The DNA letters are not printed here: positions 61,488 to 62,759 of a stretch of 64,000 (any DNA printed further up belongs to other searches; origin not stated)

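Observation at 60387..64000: Phage-borne nucleotide-sugar pathway cluster (nucleotidyltransferase, HAD phosphatase, GHMP kinase, MTAN-like, epimerase) plus distant gmd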

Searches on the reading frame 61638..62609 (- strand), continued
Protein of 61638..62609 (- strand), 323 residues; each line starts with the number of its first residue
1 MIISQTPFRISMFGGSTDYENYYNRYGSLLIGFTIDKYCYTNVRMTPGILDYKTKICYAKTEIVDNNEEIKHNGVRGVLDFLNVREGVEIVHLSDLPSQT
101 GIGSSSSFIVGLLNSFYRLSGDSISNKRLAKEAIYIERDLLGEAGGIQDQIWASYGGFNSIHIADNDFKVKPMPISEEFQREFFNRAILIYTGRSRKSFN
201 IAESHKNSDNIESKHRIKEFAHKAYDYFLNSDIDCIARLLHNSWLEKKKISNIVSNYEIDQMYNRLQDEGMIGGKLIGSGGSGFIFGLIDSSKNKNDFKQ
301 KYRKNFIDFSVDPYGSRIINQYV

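Call 93: search_solved_structures(query=L043:8823-10004:+, max_evalue=1e-25, show_alignments=2)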
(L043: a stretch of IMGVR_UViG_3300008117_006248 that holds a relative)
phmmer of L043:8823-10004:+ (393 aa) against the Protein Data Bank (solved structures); distinct sequences matched with E-value up to 1e-25: 21.
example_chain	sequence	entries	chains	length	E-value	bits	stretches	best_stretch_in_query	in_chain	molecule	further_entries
2gms_A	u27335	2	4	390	1.7e-52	181.8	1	31-373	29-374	Putative pyridoxamine 5-phosphate-dependent dehydrase, Wbdk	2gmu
3b8x_A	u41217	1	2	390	1.7e-51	178.5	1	31-373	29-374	Pyridoxamine 5-phosphate-dependent dehydrase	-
2r0t_A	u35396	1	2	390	3e-51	177.7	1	31-373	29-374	Pyridoxamine 5-phosphate-dependent dehydrase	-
3gr9_A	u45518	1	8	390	8.6e-51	176.2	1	31-373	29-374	ColD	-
3bcx_A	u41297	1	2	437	2.7e-36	128.5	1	39-381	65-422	CDP-6-deoxy-L-threo-D-glycero-4-hexulose-3-dehydrase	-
2c7t_A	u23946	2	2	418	6.5e-36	127.2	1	37-284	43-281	GLUTAMINE-2-DEOXY-SCYLLO-INOSOSE AMINOTRANSFERASE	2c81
5w71_A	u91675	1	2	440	7.4e-36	127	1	37-284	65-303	L-glutamine:2-deoxy-scyllo-inosose aminotransferase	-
3bb8_A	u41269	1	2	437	4.9e-35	124.3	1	39-381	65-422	CDP-4-keto-6-deoxy-D-glucose-3-dehydrase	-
5k8b_A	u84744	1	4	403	1.1e-34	123.2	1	37-278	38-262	8-amino-3,8-dideoxy-alpha-D-manno-octulosonate transaminase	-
7b0d_A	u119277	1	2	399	2.1e-33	119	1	37-220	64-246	Glutamine--scyllo-inositol transaminase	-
3bn1_A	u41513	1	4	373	2.6e-32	115.3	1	37-217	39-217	Perosamine synthetase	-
3dr7_A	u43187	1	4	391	3.1e-32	115.1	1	37-217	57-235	Putative perosamine synthetase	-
3dr4_A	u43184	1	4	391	4.2e-32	114.7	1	37-217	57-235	Putative perosamine synthetase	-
7n63_A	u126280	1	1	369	1.4e-30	109.7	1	36-220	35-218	Putative aminotransferase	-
7b0m_AAA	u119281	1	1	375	1.1e-29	106.7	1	35-267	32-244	Sugar aminotransferase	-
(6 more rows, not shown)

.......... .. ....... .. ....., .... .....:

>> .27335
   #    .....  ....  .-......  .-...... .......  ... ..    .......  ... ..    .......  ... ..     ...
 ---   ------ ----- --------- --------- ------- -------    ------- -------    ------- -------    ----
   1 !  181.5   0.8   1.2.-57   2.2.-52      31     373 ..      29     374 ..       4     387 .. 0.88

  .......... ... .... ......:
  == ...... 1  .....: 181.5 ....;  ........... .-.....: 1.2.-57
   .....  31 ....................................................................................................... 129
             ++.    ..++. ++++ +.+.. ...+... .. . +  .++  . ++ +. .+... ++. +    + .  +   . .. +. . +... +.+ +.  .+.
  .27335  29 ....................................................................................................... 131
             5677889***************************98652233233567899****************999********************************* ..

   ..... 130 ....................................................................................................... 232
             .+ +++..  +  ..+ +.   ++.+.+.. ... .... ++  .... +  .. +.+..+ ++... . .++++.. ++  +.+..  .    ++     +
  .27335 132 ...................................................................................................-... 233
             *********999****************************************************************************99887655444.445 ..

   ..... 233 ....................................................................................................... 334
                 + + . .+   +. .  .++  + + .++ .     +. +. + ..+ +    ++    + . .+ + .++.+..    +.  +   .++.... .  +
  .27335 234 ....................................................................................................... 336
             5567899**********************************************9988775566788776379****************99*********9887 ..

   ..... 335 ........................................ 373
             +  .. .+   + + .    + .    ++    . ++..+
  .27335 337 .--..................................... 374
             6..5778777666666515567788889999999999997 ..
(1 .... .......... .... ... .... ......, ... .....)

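Call 94: search_protein_families(library=ncbifam, proteins=[L043:11710-12840:+, L076:8202-8708:+, L131:6315-7064:+], max_evalue=0.00001)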
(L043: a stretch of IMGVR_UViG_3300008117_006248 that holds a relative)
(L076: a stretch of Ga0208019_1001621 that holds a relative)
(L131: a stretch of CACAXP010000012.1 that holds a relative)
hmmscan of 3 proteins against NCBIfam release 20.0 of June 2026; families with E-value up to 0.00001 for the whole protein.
L043:11710-12840:+ (376 aa): 10 families
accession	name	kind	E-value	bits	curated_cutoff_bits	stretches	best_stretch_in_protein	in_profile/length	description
TIGR01472.1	gmd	equivalog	2.7e-98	329.3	415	1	3-371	3-341/342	GDP-mannose 4,6-dehydratase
TIGR01181.1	dTDP_gluc_dehyt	equivalog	1.5e-28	99.9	365.1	1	2-240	1-233/321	dTDP-glucose 4,6-dehydratase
TIGR02622.1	CDP_4_6_dhtase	equivalog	1.3e-21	77.1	278.45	1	2-168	6-173/352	CDP-glucose 4,6-dehydratase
TIGR04180.1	EDH_00030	hypoth_equivalog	2.9e-20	72.5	475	1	3-240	1-227/297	NAD-dependent 4,6-dehydratase LegB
TIGR01179.1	galE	equivalog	1.4e-17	63.5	262.3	1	2-187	1-184/332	UDP-glucose 4-epimerase GalE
NF007582.0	PRK10217.1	equivalog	3.9e-16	59.1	698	1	2-231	3-233/355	dTDP-glucose 4,6-dehydratase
NF007490.0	PRK10084.1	subfamily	1.6e-15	57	649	1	1-238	1-247/361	dTDP-glucose 4,6-dehydratase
NF007956.0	PRK10675.1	subfamily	2.5e-12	46.6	394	1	1-156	1-156/338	UDP-glucose 4-epimerase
NF011728.1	PRK15181.1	equivalog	3.6e-08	32.8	760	1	49-184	68-200/348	Vi polysaccharide biosynthesis UDP-N-acetylglucosaminuronic acid C-4 epimerase TviC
NF043036.1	ErythonDh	equivalog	7e-08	32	325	1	1-163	1-163/321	D-erythronate dehydrogenase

L076:8202-8708:+ (168 aa): 5 families
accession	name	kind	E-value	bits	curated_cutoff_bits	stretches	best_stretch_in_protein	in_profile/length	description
NF010546.0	PRK13936.1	equivalog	1.1e-14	54.7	276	1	5-165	20-184/197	phosphoheptose isomerase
NF001628.0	PRK00414.1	equivalog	7e-14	51.9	265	1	26-165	42-182/192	D-sedoheptulose 7-phosphate isomerase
TIGR00441.1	gmhA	equivalog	7.2e-14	52.1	209.45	1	25-167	8-151/154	D-sedoheptulose 7-phosphate isomerase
NF008138.0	PRK10886.1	equivalog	1.3e-09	38.1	352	1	8-127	25-146/196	DnaA initiator-associating protein DiaA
NF010547.0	PRK13938.1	equivalog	3.2e-08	33.4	320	1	21-166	38-184/196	D-sedoheptulose 7-phosphate isomerase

L131:6315-7064:+ (249 aa): 22 families
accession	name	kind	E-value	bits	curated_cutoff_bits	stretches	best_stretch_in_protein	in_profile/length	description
NF052502.1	man1P_GTase_Rv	exception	4.3e-35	121.2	440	1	19-238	4-225/352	mannose-1-phosphate guanylyltransferase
NF049965.1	GlMnHpPGnyltfHddC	equivalog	4.4e-34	118.1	300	1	19-233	4-211/221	D-glycero-D-manno-heptose 1-phosphate guanosyltransferase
TIGR03992.1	Arch_glmU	subfamily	2.2e-29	102.6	292.1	1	18-242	3-226/393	bifunctional sugar-1-phosphate nucleotidylyltransferase/acetyltransferase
TIGR01208.1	rmlA_long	equivalog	1.1e-21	77.2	320.25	1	19-243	3-234/353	glucose-1-phosphate thymidylyltransferase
NF041173.1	Sug_nt_acttase_Thmprot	equivalog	2.3e-19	69.7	600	1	18-243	3-227/405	bifunctional sugar-1-phosphate nucleotidylyltransferase/acetyltransferase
NF041313.1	UDPGP_AglF_Halo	equivalog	2.2e-18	66.6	400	1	19-241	4-232/234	UTP--glucose-1-phosphate uridylyltransferase AglF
TIGR01173.1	glmU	equivalog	8e-18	64.5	366.85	1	17-193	2-179/452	bifunctional UDP-N-acetylglucosamine diphosphorylase/glucosamine-1-phosphate N-acetyltransferase GlmU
TIGR02623.1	G1P_cyt_trans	equivalog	2.2e-15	56.8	300.25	1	18-85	3-70/255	glucose-1-phosphate cytidylyltransferase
NF045761.1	NAMPUrTaseMurU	equivalog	8.2e-14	52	250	1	19-236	4-220/226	N-acetylmuramate alpha-1-phosphate uridylyltransferase MurU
NF010933.0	PRK14353.1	equivalog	2.3e-12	46.3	505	1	13-174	3-162/453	bifunctional UDP-N-acetylglucosamine diphosphorylase/glucosamine-1-phosphate N-acetyltransferase GlmU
NF010940.0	PRK14360.1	equivalog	3.7e-12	45.5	602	1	16-192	2-182/452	bifunctional UDP-N-acetylglucosamine diphosphorylase/glucosamine-1-phosphate N-acetyltransferase GlmU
NF010934.1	PRK14354.1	equivalog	1.7e-11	43.3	450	1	19-193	3-179/447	bifunctional UDP-N-acetylglucosamine diphosphorylase/glucosamine-1-phosphate N-acetyltransferase GlmU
NF010936.0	PRK14356.1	equivalog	1.8e-11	43.6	666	1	17-191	7-184/456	bifunctional UDP-N-acetylglucosamine diphosphorylase/glucosamine-1-phosphate N-acetyltransferase GlmU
TIGR02091.1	glgC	equivalog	4.6e-10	39.1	424.9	1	19-239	4-255/364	glucose-1-phosphate adenylyltransferase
NF003670.0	PRK05293.1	equivalog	1.6e-09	37.2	470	1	13-240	2-255/382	glucose-1-phosphate adenylyltransferase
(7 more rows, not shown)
